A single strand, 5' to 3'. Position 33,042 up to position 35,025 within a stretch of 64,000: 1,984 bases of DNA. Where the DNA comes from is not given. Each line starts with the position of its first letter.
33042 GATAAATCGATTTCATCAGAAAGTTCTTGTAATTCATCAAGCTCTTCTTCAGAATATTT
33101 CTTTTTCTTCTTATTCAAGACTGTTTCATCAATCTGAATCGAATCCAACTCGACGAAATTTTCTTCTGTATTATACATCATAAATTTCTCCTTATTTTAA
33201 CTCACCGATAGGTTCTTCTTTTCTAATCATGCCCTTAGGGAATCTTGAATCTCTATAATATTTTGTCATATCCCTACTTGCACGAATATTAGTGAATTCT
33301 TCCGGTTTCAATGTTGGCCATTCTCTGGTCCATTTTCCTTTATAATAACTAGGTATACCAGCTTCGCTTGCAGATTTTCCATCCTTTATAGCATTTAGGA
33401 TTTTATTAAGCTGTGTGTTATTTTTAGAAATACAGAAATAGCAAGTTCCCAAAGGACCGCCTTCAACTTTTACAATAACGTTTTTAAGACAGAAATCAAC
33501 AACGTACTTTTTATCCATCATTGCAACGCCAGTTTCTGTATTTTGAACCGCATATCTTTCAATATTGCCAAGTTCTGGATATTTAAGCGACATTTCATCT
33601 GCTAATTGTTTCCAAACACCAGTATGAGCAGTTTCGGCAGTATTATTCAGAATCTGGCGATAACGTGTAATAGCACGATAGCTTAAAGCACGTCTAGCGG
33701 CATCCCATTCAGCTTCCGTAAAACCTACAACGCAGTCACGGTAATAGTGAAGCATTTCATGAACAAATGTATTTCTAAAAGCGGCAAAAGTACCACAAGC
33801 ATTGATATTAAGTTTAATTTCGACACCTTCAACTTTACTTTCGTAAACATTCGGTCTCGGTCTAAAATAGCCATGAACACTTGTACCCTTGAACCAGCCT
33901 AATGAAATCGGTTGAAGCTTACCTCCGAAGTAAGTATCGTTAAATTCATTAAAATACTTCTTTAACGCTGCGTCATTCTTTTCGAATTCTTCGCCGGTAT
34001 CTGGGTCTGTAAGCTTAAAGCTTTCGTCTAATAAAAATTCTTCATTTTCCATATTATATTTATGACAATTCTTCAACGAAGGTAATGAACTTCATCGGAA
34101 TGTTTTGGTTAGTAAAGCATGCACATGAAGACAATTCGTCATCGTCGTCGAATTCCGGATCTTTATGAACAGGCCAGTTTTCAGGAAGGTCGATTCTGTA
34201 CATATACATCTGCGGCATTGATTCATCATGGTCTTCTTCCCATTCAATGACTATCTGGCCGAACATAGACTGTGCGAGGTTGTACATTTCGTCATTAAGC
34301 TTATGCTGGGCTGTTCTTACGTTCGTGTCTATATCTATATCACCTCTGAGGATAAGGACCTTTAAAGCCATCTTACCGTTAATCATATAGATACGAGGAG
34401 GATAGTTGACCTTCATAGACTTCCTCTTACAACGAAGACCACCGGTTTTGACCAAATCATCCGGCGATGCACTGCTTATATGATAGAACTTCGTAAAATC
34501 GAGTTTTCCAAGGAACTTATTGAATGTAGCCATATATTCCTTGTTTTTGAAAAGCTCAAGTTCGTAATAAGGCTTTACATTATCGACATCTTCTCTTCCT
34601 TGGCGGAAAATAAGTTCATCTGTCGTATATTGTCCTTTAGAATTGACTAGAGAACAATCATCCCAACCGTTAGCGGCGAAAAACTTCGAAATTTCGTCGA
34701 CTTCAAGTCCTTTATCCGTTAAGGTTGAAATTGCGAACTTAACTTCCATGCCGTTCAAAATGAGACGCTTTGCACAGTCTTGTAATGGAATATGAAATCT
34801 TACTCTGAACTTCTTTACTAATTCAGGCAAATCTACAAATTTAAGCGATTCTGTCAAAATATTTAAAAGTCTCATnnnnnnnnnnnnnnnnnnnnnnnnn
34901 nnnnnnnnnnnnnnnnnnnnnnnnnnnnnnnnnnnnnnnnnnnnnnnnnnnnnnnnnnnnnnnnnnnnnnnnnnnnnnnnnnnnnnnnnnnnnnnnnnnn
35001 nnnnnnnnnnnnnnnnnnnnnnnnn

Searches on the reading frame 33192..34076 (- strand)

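Call 11: search_protein_families(library=pfam, proteins=[window:33192-34076:-], max_evalue=0.01)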
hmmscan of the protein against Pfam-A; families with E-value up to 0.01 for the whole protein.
window:33192-34076:- (294 aa): 1 family
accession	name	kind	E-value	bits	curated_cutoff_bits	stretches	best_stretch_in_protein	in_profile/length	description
PF10263.15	SprT-like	-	8e-05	22.9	25.6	1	39-113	2-74/108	SprT-like family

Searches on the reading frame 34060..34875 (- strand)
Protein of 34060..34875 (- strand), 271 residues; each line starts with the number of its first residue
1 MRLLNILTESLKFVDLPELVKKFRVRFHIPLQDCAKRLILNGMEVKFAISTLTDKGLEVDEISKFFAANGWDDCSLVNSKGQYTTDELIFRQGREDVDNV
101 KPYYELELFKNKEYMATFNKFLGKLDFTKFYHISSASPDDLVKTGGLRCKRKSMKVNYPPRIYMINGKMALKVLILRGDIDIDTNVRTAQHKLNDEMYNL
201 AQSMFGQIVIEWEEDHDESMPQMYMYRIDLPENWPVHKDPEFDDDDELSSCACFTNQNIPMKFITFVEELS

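Call 11: search_protein_families(library=pfam, proteins=[window:34060-34875:-], max_evalue=0.01)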
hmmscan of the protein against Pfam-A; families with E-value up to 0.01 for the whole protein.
window:34060-34875:- (271 aa): 1 family
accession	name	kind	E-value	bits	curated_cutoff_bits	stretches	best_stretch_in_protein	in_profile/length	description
PF23282.1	WHD_ROQ1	-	0.0024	18.4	24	0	29-57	21-49/76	Disease resistance protein Roq1-like, winged-helix domain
